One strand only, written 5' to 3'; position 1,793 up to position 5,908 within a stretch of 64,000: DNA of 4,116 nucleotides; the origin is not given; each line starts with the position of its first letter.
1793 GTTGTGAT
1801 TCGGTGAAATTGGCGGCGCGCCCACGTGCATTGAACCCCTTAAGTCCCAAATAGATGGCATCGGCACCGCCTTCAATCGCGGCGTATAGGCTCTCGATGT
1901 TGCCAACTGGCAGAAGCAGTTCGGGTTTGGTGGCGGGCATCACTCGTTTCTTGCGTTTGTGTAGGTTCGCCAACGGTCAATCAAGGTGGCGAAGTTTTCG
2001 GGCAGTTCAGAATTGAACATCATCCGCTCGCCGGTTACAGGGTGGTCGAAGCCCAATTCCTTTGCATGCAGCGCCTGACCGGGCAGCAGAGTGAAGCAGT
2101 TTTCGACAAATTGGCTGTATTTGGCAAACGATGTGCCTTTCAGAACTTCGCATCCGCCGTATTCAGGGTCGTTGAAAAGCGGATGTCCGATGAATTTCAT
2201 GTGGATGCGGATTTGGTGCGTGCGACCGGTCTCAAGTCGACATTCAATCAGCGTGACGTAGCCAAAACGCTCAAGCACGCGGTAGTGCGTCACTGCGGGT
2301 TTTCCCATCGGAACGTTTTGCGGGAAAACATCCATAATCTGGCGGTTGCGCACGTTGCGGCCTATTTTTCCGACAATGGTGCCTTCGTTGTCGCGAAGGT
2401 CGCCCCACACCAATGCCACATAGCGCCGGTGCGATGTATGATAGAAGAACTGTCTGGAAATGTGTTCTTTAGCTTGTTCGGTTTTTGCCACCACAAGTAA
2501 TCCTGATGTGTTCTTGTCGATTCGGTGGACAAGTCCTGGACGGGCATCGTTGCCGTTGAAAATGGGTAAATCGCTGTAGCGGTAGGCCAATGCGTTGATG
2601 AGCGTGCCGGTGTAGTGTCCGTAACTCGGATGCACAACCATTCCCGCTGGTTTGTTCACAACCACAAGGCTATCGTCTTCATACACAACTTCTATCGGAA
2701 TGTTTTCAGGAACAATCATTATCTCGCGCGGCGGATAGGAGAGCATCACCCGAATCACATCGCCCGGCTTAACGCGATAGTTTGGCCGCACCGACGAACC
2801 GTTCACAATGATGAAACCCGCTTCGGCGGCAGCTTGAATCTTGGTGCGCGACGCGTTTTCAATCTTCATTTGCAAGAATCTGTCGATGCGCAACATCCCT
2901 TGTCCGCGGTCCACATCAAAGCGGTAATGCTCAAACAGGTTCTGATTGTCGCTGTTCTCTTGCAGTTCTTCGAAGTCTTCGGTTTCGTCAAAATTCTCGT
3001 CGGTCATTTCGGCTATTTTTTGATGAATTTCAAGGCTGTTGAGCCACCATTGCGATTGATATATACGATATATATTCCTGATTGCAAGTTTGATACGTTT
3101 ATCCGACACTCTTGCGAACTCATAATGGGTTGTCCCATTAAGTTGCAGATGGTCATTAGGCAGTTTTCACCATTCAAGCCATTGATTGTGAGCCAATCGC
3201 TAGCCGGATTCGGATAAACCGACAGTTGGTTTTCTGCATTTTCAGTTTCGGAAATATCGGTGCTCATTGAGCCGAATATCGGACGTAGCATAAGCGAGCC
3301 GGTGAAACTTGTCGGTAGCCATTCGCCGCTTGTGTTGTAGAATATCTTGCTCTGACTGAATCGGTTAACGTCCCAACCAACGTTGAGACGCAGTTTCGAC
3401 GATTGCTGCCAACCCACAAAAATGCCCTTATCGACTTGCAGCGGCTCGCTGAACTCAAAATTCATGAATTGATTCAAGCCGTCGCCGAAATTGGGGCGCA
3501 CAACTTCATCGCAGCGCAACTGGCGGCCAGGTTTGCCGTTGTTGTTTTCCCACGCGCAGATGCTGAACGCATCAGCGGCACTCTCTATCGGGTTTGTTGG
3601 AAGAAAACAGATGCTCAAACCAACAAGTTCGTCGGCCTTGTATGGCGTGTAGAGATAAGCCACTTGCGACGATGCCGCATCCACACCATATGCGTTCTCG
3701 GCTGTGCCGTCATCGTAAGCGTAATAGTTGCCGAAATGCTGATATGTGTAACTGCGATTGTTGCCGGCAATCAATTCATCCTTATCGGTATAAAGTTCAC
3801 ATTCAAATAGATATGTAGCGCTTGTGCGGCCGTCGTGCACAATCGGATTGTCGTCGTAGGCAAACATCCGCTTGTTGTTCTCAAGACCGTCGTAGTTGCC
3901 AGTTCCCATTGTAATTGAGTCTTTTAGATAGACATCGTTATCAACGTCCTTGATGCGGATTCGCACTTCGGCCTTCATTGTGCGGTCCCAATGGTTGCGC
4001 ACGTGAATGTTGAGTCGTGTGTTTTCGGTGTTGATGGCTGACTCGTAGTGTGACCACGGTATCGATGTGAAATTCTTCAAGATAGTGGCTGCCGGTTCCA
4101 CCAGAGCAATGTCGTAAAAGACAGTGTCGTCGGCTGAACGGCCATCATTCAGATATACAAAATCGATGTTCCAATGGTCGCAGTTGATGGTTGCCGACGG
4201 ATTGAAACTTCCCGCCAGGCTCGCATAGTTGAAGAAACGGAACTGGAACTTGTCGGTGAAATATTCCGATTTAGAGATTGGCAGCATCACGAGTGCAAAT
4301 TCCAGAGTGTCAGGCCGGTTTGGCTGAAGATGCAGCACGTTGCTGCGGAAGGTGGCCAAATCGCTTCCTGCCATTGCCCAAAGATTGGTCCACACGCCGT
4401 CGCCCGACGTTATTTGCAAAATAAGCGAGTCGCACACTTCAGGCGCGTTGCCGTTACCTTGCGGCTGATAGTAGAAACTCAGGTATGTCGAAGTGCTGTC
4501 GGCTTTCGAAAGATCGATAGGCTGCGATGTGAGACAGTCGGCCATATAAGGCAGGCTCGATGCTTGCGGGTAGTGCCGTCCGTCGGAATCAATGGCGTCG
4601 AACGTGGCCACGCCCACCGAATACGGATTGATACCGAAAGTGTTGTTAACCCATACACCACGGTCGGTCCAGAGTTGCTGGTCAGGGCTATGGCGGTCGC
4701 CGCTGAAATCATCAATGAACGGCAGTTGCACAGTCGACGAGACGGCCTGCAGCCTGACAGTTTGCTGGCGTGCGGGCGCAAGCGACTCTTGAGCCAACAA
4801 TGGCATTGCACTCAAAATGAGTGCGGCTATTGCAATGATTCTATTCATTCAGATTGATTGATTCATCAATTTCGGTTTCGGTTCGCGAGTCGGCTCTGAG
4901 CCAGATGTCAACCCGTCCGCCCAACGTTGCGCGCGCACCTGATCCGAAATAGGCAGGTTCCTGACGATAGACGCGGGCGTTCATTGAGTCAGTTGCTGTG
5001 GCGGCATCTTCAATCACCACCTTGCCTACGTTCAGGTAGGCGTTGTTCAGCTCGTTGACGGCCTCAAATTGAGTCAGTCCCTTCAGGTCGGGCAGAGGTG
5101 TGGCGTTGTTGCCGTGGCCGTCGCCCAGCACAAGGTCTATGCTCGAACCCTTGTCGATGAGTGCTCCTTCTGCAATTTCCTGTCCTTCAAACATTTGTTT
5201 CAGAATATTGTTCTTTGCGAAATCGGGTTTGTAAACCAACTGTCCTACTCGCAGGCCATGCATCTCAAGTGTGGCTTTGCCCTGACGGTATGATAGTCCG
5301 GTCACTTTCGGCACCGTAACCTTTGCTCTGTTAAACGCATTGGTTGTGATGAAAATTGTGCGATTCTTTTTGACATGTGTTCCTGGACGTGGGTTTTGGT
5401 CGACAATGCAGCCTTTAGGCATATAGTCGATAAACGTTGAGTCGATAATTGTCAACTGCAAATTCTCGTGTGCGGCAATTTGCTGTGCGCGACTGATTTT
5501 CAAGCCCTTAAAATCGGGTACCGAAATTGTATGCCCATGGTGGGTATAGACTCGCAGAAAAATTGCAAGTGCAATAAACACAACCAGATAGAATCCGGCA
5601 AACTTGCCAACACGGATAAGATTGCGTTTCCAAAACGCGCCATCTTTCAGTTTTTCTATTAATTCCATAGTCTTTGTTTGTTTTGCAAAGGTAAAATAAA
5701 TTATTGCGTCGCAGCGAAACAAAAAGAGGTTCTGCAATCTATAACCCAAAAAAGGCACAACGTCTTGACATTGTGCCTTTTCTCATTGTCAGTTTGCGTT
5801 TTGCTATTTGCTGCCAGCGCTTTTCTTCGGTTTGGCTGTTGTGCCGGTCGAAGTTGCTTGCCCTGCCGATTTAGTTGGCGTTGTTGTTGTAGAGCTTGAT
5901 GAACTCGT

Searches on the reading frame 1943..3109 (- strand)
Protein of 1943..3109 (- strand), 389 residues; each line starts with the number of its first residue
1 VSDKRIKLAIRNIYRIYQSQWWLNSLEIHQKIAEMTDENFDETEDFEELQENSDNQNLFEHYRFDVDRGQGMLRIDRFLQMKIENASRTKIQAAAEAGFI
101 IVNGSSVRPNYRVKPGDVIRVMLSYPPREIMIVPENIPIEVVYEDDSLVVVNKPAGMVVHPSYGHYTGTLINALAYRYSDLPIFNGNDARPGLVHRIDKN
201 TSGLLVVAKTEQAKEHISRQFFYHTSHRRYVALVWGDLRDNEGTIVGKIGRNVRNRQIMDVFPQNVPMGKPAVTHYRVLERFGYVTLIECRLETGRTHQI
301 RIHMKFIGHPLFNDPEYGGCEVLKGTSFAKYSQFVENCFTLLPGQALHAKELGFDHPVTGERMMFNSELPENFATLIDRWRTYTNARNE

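Call 10: search_protein_families(library=pfam, proteins=[window:1943-3109:-], max_evalue=0.001)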
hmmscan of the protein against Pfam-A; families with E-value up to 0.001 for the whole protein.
window:1943-3109:- (389 aa): 2 families
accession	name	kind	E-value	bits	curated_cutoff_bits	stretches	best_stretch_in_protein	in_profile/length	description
PF00849.27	PseudoU_synth_2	-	1.9e-32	113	26.8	1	148-304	2-150/152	RNA pseudouridylate synthase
PF01479.30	S4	-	1.4e-07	31.5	22.8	1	74-119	2-48/48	S4 domain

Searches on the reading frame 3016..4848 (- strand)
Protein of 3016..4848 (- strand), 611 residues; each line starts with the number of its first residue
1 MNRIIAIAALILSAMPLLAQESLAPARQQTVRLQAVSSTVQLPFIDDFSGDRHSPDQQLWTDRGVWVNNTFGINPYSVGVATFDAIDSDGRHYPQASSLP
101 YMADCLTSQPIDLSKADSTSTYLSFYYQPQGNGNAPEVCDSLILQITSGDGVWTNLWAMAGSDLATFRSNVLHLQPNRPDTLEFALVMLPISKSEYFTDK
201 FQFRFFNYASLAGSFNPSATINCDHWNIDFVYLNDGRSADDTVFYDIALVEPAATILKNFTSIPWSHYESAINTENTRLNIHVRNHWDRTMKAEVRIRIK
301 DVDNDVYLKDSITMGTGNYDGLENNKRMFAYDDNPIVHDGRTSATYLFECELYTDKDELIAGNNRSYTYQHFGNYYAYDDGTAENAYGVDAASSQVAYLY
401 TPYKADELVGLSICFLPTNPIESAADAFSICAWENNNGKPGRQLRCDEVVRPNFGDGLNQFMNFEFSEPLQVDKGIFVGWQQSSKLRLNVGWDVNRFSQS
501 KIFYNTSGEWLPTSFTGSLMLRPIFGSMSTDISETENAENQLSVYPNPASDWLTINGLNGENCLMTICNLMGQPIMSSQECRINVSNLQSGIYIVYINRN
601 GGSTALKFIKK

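Call 10: search_protein_families(library=pfam, proteins=[window:3016-4848:-], max_evalue=0.001)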
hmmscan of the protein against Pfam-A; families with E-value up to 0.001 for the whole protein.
window:3016-4848:- (611 aa): 1 family
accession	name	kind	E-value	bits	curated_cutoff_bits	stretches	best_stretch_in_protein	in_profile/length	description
PF18962.6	Por_Secre_tail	-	2.8e-12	47.2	27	1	544-609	1-74/75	Secretion system C-terminal sorting domain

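Call 83: search_protein_families(library=ncbifam, proteins=[window:3016-4848:-], max_evalue=0.001)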
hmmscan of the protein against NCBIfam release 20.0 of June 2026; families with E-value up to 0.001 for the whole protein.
window:3016-4848:- (611 aa): 2 families
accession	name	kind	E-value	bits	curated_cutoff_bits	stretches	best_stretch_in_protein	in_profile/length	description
TIGR04183.1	Por_Secre_tail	domain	4.6e-11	42.5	23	1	544-611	1-72/72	T9SS type A sorting domain-containing protein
NF038113.1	T9SSA_dep_M36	equivalog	5.3e-07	28.2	885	1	532-610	783-868/869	T9SS-dependent M36 family metallopeptidase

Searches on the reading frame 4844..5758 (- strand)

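Call 10: search_protein_families(library=pfam, proteins=[window:4844-5758:-], max_evalue=0.001)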
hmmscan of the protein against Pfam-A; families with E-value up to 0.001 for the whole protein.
window:4844-5758:- (305 aa): 1 family
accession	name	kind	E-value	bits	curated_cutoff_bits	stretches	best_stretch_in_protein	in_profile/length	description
PF03793.24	PASTA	-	3.2e-25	88.3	23.2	2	79-140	2-63/64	PASTA domain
